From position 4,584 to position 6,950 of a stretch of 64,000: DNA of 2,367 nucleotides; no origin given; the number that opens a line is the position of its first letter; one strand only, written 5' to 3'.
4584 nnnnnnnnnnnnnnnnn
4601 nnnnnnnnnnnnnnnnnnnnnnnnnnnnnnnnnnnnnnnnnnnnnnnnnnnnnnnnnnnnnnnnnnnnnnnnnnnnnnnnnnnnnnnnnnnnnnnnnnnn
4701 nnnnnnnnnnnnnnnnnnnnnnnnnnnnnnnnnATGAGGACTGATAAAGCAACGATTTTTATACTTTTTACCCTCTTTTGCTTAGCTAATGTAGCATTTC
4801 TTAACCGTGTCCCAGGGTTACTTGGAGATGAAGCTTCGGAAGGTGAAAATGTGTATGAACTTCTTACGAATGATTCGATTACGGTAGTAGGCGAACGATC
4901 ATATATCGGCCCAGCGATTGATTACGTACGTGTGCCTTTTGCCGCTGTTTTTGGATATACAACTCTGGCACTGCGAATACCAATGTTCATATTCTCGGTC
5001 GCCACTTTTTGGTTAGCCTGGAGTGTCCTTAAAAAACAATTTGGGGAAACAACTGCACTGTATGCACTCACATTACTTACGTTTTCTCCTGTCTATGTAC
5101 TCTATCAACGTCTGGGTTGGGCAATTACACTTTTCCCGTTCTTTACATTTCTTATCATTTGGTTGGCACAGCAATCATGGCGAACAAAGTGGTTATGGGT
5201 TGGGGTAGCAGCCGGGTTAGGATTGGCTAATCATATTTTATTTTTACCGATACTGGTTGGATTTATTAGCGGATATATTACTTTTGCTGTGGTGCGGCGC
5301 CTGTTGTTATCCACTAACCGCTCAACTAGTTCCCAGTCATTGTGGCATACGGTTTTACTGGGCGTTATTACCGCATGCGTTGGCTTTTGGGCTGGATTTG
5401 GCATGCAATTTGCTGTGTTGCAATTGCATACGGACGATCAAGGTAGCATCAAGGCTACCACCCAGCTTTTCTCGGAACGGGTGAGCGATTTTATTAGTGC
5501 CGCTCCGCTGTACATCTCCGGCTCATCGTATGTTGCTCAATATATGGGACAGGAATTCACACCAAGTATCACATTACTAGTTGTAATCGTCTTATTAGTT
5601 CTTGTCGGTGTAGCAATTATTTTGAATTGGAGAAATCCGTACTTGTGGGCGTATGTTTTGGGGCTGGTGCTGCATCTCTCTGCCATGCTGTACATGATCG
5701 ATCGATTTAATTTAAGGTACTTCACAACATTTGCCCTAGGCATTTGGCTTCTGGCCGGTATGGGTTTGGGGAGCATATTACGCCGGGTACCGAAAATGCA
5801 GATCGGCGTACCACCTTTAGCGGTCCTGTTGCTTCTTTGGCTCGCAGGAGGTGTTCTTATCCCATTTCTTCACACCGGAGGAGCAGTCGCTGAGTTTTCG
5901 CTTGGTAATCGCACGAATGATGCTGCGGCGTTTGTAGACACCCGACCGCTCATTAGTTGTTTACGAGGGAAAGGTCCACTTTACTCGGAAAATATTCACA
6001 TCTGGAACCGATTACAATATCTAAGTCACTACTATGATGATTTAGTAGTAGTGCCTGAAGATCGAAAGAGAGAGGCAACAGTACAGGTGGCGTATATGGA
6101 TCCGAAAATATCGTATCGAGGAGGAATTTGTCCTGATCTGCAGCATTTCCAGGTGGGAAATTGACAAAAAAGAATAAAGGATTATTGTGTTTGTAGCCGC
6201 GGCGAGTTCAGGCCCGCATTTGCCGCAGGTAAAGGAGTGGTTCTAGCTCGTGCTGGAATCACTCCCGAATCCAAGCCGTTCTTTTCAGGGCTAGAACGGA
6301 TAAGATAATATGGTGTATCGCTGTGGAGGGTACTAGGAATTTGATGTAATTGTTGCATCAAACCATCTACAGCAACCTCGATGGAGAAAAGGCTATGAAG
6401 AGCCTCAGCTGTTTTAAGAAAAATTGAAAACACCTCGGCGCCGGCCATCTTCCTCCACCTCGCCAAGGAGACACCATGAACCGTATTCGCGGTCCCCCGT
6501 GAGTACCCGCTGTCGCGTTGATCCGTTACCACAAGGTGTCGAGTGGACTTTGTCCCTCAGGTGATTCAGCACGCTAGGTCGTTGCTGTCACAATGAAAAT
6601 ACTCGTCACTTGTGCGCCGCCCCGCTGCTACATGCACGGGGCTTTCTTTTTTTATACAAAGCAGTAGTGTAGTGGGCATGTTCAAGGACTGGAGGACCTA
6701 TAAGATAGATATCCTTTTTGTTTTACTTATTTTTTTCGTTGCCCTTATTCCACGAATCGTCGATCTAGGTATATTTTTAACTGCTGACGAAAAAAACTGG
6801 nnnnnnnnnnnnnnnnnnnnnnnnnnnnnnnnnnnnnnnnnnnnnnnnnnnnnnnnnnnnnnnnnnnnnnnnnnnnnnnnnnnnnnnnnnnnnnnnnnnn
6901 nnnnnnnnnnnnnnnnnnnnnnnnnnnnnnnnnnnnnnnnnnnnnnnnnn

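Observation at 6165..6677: Roughly 450 nt non-coding, GC-elevated stretch ending in a strong intrinsic terminator; candidate structured ncRNA or long 3' UTR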

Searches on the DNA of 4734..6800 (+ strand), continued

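Call 79: search_with_rna_model(model_id=R2, sources=[L001, L020, L024, L005, L023, L028, L027, L018], max_evalue=10, filters=off, show_alignments=5, make_alignment=true)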
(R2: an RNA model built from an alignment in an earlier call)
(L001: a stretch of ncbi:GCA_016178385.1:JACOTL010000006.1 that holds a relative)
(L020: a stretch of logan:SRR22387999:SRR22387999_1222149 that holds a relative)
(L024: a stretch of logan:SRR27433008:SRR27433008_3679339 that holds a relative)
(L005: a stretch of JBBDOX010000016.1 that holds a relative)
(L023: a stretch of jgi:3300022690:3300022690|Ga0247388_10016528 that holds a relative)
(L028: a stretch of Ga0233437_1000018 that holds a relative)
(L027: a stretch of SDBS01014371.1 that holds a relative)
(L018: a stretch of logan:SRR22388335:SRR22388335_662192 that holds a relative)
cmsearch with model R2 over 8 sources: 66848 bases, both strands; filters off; matches with E-value up to 10: 7.
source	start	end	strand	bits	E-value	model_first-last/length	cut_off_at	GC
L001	7795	7883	+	118.2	2e-29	1-89/89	no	0.51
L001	11674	11744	-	12.6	0.8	1-89/89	no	0.52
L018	7009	7088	+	12.4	0.95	1-89/89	no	0.4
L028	4434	4528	-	12.2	1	1-89/89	no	0.34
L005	9822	9893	-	9.5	5.7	1-89/89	no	0.53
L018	6015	6047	+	9.1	7.2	1-89/89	no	0.39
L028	4829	4883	+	9.1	7.4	1-89/89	no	0.62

Alignment A7: 7 matches aligned to the model, 133 columns, each read 5' to 3' on its own strand. Consensus structure (alignment columns), stored with it:
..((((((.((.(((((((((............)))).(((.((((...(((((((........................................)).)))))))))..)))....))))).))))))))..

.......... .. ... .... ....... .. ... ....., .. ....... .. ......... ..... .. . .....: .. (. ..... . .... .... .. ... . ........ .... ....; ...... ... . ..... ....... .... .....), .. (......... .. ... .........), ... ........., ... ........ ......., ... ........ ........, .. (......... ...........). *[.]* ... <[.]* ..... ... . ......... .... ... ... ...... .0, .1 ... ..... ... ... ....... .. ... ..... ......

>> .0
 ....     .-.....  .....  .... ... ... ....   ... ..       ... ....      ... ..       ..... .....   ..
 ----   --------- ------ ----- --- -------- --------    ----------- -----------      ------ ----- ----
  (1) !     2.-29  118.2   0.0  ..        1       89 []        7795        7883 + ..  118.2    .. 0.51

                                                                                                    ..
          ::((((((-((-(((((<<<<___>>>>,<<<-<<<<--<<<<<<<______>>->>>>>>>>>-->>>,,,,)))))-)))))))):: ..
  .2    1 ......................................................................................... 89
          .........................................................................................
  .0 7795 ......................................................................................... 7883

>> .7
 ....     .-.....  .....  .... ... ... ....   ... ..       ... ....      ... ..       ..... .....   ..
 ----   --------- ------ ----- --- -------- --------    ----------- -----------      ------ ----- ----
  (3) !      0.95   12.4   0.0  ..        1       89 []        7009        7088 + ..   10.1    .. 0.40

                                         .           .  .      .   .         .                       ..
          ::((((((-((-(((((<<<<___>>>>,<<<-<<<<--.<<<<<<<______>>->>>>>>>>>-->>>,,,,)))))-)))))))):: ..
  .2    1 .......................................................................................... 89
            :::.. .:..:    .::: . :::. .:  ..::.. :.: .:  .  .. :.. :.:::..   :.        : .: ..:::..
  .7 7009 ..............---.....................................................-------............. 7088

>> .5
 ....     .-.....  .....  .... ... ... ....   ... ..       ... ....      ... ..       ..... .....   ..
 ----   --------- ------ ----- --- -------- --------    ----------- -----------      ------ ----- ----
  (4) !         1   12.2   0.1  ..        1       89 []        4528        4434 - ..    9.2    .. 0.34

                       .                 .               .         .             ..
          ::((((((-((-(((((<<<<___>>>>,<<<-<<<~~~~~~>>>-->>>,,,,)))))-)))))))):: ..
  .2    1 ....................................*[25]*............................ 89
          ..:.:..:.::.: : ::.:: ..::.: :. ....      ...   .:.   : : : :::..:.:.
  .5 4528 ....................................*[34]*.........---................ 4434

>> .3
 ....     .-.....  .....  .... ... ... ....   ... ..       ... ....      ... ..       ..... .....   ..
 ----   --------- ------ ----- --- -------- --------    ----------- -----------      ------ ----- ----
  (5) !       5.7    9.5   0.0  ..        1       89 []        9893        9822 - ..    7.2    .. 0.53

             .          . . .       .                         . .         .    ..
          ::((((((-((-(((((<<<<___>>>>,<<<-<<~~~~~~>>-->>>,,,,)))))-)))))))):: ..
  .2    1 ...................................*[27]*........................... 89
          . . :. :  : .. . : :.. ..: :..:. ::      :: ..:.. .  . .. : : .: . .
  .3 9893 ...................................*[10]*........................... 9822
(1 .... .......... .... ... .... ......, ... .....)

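Call 86: search_rna_families(sources=[L005, L018, L020, L023, L024, L027, L028, L049, L040, L019], threshold=gathering)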
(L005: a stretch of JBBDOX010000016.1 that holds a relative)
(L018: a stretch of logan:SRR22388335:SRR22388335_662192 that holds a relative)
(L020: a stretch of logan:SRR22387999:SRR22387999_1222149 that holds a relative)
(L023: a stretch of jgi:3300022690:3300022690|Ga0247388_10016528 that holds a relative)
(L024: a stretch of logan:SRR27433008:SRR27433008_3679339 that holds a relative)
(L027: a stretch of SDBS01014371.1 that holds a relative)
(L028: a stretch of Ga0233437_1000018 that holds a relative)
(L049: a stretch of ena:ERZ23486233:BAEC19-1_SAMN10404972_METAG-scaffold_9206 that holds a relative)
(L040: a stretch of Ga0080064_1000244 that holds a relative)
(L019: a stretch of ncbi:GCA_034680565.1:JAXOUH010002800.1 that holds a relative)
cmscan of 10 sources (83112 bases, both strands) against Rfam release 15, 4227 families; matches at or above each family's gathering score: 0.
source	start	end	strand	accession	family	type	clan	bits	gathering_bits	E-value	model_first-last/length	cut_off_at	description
